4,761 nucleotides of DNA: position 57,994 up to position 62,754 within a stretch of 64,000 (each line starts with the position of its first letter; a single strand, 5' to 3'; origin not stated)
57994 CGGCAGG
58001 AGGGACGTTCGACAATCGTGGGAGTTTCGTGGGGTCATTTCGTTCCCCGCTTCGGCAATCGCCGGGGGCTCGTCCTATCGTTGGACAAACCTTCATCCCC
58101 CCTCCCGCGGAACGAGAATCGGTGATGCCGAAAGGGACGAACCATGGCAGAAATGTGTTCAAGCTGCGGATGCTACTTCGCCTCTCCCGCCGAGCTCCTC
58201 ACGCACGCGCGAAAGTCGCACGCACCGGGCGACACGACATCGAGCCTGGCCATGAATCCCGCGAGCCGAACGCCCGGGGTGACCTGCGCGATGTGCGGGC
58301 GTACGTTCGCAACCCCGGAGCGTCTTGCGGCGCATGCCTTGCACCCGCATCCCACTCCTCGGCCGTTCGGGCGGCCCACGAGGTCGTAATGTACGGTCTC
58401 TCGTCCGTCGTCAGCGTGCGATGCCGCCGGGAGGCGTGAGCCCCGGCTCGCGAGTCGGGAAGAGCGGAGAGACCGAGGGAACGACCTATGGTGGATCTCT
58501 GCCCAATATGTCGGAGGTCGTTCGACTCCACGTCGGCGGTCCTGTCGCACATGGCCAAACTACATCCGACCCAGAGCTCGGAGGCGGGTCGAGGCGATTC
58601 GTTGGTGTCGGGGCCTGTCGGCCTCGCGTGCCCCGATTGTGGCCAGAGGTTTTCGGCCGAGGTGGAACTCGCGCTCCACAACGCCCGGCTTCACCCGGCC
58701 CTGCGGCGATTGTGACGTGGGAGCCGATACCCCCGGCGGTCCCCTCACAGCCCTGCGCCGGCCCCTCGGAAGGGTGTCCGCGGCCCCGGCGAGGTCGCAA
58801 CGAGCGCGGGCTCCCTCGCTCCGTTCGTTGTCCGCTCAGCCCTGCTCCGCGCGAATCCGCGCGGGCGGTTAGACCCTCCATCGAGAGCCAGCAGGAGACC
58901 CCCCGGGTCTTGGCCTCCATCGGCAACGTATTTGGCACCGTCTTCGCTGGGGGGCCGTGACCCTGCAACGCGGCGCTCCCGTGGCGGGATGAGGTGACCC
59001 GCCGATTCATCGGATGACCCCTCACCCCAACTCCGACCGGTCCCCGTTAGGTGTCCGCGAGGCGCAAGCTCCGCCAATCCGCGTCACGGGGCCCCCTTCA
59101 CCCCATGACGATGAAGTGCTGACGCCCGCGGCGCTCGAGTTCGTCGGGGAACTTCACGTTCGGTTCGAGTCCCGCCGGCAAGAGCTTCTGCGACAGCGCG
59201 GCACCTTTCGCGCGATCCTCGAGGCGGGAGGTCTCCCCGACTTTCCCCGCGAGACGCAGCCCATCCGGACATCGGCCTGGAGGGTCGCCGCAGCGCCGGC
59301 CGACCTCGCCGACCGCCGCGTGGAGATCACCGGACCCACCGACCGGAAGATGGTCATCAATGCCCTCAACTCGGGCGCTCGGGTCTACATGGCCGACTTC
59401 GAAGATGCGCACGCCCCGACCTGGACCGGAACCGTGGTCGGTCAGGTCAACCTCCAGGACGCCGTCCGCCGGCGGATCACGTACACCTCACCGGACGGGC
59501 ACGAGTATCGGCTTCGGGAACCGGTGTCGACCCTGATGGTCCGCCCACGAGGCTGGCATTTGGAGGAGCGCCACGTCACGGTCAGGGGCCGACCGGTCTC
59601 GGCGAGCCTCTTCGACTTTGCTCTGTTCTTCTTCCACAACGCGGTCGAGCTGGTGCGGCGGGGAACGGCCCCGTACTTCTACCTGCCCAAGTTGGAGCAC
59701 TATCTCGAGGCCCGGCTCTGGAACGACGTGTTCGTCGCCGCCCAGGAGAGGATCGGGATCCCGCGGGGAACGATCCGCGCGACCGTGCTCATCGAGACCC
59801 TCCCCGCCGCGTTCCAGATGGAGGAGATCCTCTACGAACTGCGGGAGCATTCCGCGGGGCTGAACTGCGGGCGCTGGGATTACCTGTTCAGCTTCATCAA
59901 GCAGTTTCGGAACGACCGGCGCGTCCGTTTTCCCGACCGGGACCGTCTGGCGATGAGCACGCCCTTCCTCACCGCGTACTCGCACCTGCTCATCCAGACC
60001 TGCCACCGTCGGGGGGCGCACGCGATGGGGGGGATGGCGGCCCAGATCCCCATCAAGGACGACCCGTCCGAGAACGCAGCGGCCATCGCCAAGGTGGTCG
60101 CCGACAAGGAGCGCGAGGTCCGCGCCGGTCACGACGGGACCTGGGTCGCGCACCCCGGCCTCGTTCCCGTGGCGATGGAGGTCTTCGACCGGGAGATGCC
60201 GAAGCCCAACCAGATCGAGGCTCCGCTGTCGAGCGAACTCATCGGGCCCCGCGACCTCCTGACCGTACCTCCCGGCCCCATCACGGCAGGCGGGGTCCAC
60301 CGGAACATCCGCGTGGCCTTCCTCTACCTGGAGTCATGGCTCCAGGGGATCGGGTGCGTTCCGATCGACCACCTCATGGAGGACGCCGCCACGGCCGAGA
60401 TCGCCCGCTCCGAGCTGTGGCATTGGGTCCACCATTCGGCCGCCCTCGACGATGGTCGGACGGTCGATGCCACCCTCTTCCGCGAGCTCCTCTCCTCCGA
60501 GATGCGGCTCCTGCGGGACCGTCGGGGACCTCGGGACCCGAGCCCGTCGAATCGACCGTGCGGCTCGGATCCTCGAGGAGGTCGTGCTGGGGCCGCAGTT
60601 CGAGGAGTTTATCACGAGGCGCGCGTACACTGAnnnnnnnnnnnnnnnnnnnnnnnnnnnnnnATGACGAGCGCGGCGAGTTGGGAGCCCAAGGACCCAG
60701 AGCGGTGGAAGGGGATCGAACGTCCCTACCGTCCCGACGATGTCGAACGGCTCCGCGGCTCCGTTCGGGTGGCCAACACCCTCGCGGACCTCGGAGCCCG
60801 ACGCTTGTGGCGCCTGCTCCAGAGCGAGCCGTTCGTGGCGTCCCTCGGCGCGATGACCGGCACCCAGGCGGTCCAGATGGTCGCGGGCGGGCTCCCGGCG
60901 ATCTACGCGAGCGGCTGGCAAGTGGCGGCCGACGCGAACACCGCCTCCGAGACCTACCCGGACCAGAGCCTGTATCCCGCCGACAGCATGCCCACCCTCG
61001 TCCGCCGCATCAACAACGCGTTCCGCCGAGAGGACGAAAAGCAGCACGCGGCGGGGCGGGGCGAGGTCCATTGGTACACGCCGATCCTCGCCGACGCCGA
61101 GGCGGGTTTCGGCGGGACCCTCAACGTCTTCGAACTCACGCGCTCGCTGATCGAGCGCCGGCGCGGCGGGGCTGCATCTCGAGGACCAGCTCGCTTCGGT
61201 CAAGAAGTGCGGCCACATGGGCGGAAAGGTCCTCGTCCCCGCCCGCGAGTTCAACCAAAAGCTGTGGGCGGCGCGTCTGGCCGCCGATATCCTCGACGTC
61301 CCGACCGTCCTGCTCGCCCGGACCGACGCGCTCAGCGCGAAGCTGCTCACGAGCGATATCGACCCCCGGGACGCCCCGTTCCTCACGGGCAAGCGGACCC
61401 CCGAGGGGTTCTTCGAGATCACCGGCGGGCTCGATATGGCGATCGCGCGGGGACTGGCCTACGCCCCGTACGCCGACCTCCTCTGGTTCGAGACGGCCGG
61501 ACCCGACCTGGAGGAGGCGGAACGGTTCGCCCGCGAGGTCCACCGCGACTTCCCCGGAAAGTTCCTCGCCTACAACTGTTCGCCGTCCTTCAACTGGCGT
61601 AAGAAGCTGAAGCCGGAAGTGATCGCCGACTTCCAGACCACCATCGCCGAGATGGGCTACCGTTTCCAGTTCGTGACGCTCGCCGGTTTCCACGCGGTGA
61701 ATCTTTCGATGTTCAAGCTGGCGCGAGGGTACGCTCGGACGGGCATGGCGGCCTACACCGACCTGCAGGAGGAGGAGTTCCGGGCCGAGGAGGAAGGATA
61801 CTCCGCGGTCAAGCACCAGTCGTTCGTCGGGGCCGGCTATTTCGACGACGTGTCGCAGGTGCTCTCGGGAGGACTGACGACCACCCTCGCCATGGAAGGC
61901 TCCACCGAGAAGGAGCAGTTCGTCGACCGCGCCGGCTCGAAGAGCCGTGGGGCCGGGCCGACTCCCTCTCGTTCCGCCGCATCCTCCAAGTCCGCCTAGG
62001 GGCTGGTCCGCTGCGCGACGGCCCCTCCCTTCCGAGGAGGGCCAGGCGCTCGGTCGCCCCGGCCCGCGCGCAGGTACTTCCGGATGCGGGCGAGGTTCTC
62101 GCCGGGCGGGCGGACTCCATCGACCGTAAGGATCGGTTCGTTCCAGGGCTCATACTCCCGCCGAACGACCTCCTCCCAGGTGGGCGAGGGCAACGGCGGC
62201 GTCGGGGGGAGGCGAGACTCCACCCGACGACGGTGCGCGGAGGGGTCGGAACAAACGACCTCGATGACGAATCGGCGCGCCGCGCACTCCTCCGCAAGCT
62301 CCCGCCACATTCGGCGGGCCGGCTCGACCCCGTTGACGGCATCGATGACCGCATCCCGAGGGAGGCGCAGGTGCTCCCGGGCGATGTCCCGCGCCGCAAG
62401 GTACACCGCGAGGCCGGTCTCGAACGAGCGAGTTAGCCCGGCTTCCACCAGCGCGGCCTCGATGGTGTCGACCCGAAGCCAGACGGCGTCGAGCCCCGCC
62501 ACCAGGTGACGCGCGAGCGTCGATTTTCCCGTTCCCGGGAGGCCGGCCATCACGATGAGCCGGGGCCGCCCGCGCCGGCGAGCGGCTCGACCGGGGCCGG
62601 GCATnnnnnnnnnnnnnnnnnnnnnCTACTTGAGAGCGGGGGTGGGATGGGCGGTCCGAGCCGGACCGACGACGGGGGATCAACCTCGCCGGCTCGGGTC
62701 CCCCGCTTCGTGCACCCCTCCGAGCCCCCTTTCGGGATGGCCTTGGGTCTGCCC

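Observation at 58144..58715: Tandem paralogous mini-proteins, each with two eukaryote-style C2H2 zinc fingers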

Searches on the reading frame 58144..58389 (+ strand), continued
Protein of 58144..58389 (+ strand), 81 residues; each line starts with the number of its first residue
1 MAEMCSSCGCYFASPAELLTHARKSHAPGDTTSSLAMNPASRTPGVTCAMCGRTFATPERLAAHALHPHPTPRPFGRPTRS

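Call 90: search_protein_families(library=pfam, proteins=[L016:1117-1806:-, L016:1837-3477:-, L014:6647-7012:+, L024:6407-6586:+], max_evalue=0.01)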
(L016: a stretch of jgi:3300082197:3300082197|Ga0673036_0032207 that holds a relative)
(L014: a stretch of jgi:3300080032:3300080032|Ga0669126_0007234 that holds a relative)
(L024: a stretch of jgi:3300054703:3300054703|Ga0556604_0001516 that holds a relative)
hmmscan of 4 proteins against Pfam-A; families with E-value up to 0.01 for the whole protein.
L016:1117-1806:- (229 aa): 0 families

L016:1837-3477:- (546 aa): 0 families

L014:6647-7012:+ (121 aa): 0 families

L024:6407-6586:+ (59 aa): 0 families

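Call 91: search_protein_families(library=pfam, alignment_id=A6, max_evalue=0.01)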
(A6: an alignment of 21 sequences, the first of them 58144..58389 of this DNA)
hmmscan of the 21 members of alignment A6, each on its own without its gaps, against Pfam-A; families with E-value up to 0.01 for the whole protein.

A. member 1, window:58144-58389:+ (81 aa): 8 families
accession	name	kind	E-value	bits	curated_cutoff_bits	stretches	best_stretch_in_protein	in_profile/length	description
PF00096.32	zf-C2H2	-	6.5e-08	33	25.2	1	47-69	2-23/23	Zinc finger, C2H2 type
PF13894.12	zf-C2H2_4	-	1.2e-07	32.2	27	1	5-26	3-24/24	C2H2-type zinc finger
PF23612.1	zf-C2H2_ZN142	-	0.00014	22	27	0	5-26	3-24/27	ZN142 C2H2 zinc finger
PF18387.7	zf_C2H2_ZHX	-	0.00016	21.7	27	0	44-71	3-30/53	Zinc-fingers and homeoboxes C2H2 finger domain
PF12874.13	zf-met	-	0.00061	20.5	21.2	0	5-22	3-20/25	Zinc-finger of C2H2 type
PF12171.14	zf-C2H2_jaz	-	0.00067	20.2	22.6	0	5-21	4-20/27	Zinc-finger double-stranded RNA-binding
PF18868.7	zf-C2H2_3rep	-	0.0054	17.9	30.8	0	5-30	35-60/126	Zinc finger C2H2-type, 3 repeats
PF13913.12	zf-C2HC_2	-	0.0064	16.6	27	0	46-64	3-20/25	zinc-finger of a C2HC-type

B. families by the number of members that match (of 21 scanned): 39 families (the first 25 are shown)
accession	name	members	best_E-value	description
PF00096.32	zf-C2H2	21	1.6e-11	Zinc finger, C2H2 type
PF13894.12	zf-C2H2_4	21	3.7e-11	C2H2-type zinc finger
PF23612.1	zf-C2H2_ZN142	18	6.7e-08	ZN142 C2H2 zinc finger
PF21816.3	Zap1_zf1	18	3.7e-06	Zap1, C2H2 zinc finger 1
PF18387.7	zf_C2H2_ZHX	16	1.6e-05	Zinc-fingers and homeoboxes C2H2 finger domain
PF13912.12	zf-C2H2_6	14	8.8e-10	C2H2-type zinc finger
PF12171.14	zf-C2H2_jaz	14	3.7e-05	Zinc-finger double-stranded RNA-binding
PF18868.7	zf-C2H2_3rep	14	8.1e-05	Zinc finger C2H2-type, 3 repeats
PF13913.12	zf-C2HC_2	11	1.4e-05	zinc-finger of a C2HC-type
PF18439.7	zf_UBZ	11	0.00015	Ubiquitin-Binding Zinc Finger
PF12874.13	zf-met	9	3e-06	Zinc-finger of C2H2 type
PF16622.11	zf-C2H2_11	9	4.5e-06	zinc-finger C2H2-type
PF23107.1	Zf-C2H2_ZNF451_C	8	0.00011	Two consecutive Zinc fingers C2H2 type, ZNF451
PF23077.1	zf-C2H2_ZNF462_1st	7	8.1e-06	Zinc finger protein 462, first C2H2 zinc finger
PF05605.18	zf-Di19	7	5.2e-05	Drought induced 19 protein (Di19), zinc-binding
PF22034.2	B129_C2H2-zf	1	1.6e-05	Uncharacterized protein B-129, C2H2 zinc finger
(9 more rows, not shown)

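Call 95: find_related_loci(query=A7, collection=viral_contigs, flank=5000)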
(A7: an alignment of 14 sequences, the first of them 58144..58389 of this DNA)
Query A7 (81 aa) in viral_contigs; peptide patterns used: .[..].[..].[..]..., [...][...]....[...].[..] (x = any residue, [..] = any of these).
34 stretches matched a pattern, but none encodes a relative of the query by tblastn (E <= 1e-3).

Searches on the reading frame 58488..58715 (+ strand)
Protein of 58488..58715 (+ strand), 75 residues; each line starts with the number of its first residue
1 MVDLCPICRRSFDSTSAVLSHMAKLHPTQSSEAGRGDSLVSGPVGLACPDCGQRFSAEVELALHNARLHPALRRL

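Call 3: search_protein_families(library=pfam, proteins=[window:58488-58715:+], max_evalue=1)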
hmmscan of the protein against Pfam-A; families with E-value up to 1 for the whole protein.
window:58488-58715:+ (75 aa): 48 families (the best 25 are shown)
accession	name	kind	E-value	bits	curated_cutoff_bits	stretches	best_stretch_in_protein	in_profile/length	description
PF00096.32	zf-C2H2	-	3.8e-08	33.8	25.2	2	5-26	3-23/23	Zinc finger, C2H2 type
PF13894.12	zf-C2H2_4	-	8.3e-08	32.7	27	1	5-26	3-24/24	C2H2-type zinc finger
PF22034.2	B129_C2H2-zf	-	1.6e-05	25.5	27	1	5-26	1-22/22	Uncharacterized protein B-129, C2H2 zinc finger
PF18387.7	zf_C2H2_ZHX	-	1.6e-05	25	27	1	47-71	6-30/53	Zinc-fingers and homeoboxes C2H2 finger domain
PF05605.18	zf-Di19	-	5.2e-05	23.8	27.5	1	5-32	5-31/54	Drought induced 19 protein (Di19), zinc-binding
PF24110.1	DUF7385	-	0.00014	21.9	28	1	44-60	25-41/72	Family of unknown function (DUF7385)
PF18439.7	zf_UBZ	-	0.0003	20.8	25.6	1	47-65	4-21/32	Ubiquitin-Binding Zinc Finger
PF18112.7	Zn-C2H2_12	-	0.00053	20.8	23.2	0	48-59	3-14/27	Autophagy receptor zinc finger-C2H2 domain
PF16293.11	zf-C2H2_9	-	0.00062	20.1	29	1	3-25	2-24/59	C2H2 type zinc-finger (1 copy)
PF25206.1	DUF7836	-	0.00087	19.5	26.7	1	44-59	6-21/59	Domain of unknown function (DUF7836)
PF13913.12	zf-C2HC_2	-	0.0015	18.6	27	1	5-14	5-14/25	zinc-finger of a C2HC-type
PF24460.1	DUF7575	-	0.0024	17.6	28.5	1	46-59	4-17/28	Domain of unknown function (DUF7575)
PF23165.1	zf-C2H2_FBX41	-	0.0031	17.4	24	1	5-27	5-29/30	F-box only protein 41 C2H2 zinc finger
PF04423.19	Rad50_zn_hook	-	0.0033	17.6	24.3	1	5-16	22-33/52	Rad50 zinc hook motif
PF23108.1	Zf-C2H2_ZNF451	-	0.004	17.4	29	1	5-26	3-24/57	Two consecutive Zinc fingers C2H2 type, ZNF451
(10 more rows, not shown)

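Call 10: find_homologous_proteins(query=window:58488-58715:+, max_evalue=0.01)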
Query window:58488-58715:+: 1 candidates shared short words with the query, none scored E <= 0.01.

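Call 12: find_encoding_contigs(protein=window:58488-58715:+, flank=3000, max_places=5)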
Protein window:58488-58715:+ (75 aa): no gene with exactly this product is on record in the collection.

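Call 15: find_related_loci(query=window:58488-58715:+, collection=genome_contigs, flank=6000)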
Query window:58488-58715:+ (75 aa) in genome_contigs; peptide patterns used: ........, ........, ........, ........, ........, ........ (x = any residue, [..] = any of these).
536 stretches matched a pattern, but none encodes a relative of the query by tblastn (E <= 1e-3).

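Call 62: search_protein_families(library=ncbifam, proteins=[window:58488-58715:+], max_evalue=1)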
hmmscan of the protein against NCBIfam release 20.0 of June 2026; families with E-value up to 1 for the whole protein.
window:58488-58715:+ (75 aa): 3 families
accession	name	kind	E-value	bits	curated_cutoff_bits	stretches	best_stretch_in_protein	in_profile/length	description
NF038384.1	zinc_YnfU_fam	subfamily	0.011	15.3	36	1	45-56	38-49/52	YnfU family zinc-binding protein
NF050000.1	IS1_IS1595_Zn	domain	0.057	14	28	0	48-57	24-33/34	IS1/IS1595 family N-terminal zinc-binding domain-containing protein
NF041197.2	CxxC_Se_CxxC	equivalog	0.096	12.9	40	0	44-57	17-30/53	dual CXXC motif small (seleno)protein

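Call 63: search_protein_families(library=phrogs, proteins=[window:58488-58715:+], max_evalue=0.1)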
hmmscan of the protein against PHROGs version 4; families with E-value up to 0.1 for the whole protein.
window:58488-58715:+ (75 aa): 11 families
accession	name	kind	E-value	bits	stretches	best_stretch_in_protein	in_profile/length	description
phrog_6283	-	unknown function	0.0002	22.3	1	5-30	13-38/56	-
phrog_21896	-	unknown function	0.00045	21.7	0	2-21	24-44/89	-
phrog_20899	-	unknown function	0.00076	20.8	0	4-31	11-37/88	-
phrog_3401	-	unknown function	0.0031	18.7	0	44-59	35-50/64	-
phrog_9259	-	other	0.0037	18.5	1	4-26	102-124/129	zinc-finger domain protein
phrog_14797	-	unknown function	0.011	16.6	0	3-27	87-111/195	-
phrog_35242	-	unknown function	0.016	16.1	0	48-62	39-53/71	-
phrog_5602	-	unknown function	0.048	14.4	0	47-56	20-29/60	-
phrog_4875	-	unknown function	0.068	14.3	0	47-59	32-44/77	-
phrog_25658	-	unknown function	0.071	14.3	0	43-56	5-18/58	-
phrog_35915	-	other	0.082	14.2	0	5-28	4-27/82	zinc-finger domain protein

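Call 96: find_related_loci(query=window:58488-58715:+, collection=viral_contigs, flank=5000)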
Query window:58488-58715:+ (75 aa) in viral_contigs; peptide patterns used: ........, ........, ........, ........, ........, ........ (x = any residue, [..] = any of these).
14 stretches matched a pattern; 1 encode a relative of the query (tblastn E <= 1e-3); 1 distinct loci.
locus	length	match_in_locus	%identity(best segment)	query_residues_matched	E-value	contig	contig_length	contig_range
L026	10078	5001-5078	56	49-75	6e-5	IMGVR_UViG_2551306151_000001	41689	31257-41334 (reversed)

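Call 100: predict_structure(alignment_id=A9)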
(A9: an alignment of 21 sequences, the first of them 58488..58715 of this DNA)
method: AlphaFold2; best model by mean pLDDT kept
length: 75 residues; sequences in the alignment: 21
mean_pLDDT: 67.9   pTM: 0.34
mean pLDDT of the five models: 67.9, 67.9, 67.7, 67.1, 66.7
residues with pLDDT >= 90: 0; 70-90: 44; 50-70: 17; < 50: 14
segments of 3 or more residues with pLDDT < 50: 30-42
pLDDT, mean of each block of 10 residues (from residue 1): 77 82 72 42 61 76 73 55
secondary structure, 60 per line:
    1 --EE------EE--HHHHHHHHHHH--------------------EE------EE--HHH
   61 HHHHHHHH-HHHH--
elements in order: H15-25 H58-68 H70-73

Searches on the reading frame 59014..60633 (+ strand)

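Call 3: search_protein_families(library=pfam, proteins=[window:59014-60633:+], max_evalue=1)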
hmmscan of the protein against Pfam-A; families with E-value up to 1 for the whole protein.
window:59014-60633:+ (539 aa): 3 families
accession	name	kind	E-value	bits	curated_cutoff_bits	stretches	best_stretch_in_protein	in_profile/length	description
PF01274.28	MS_TIM-barrel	-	2.4e-111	371.1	26.4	1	173-417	1-247/248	Malate synthase, TIM barrel domain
PF20659.2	MS_C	-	4e-27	95.4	23.1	1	423-506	2-85/118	Malate synthase, C-terminal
PF20656.2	MS_N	-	1.5e-12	47.2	23.5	1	23-82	4-63/64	Malate synthase, N-terminal domain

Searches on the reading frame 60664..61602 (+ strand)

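Call 90: search_protein_families(library=pfam, proteins=[window:60664-61602:+], max_evalue=0.01)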
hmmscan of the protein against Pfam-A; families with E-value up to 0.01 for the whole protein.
window:60664-61602:+ (312 aa): 2 families
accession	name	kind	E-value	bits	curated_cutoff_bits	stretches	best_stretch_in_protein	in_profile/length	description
PF00463.27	ICL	-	7.4e-22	78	26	1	12-169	11-180/526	Isocitrate lyase family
PF13714.12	PEP_mutase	-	0.0021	18.1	31.5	1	72-164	25-96/240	Phosphoenolpyruvate phosphomutase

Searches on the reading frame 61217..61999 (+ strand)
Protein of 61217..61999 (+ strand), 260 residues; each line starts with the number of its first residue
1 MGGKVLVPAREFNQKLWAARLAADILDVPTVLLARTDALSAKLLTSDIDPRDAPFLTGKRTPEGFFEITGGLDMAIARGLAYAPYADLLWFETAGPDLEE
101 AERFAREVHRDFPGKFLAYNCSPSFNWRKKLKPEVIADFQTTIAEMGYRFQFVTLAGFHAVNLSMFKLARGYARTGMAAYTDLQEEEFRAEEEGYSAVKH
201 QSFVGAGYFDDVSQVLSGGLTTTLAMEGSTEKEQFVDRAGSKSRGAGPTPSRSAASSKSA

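Call 90: search_protein_families(library=pfam, proteins=[window:61217-61999:+], max_evalue=0.01)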
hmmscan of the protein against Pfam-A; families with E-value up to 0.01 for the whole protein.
window:61217-61999:+ (260 aa): 1 family
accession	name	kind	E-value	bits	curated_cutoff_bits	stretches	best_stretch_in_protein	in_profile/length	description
PF00463.27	ICL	-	1.8e-63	215.3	26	2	60-235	353-526/526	Isocitrate lyase family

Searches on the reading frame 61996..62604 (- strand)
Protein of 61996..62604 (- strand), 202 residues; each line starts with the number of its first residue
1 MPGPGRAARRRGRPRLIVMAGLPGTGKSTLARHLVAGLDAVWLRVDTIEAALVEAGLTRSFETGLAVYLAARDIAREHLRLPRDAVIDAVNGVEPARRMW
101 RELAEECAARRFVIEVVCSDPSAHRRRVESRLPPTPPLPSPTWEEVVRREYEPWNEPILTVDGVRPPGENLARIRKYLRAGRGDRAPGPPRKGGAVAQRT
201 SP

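Call 69: search_protein_families(library=pfam, proteins=[window:61996-62604:-], max_evalue=0.001)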
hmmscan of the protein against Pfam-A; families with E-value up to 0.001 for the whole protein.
window:61996-62604:- (202 aa): 7 families
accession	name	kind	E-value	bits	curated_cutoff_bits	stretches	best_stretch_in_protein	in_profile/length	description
PF13671.12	AAA_33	-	2.9e-17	63.8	27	1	16-131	1-118/143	AAA domain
PF01591.24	6PF2K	-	1e-07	31.9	27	0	12-46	11-43/223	6-phosphofructo-2-kinase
PF13191.12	AAA_16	-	1.9e-06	28.9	32.6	1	9-99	19-116/167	AAA ATPase domain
PF13238.12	AAA_18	-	2.6e-06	28.4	29.4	1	17-127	1-90/128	AAA domain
PF08433.16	KTI12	-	3.9e-05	23.7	22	1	16-163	3-155/271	Chromatin associated protein KTI12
PF13401.12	AAA_22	-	0.00038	21.2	27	1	13-56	4-45/130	AAA domain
PF06414.18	Zeta_toxin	-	0.00053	19.9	22.3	0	10-38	12-40/199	Zeta toxin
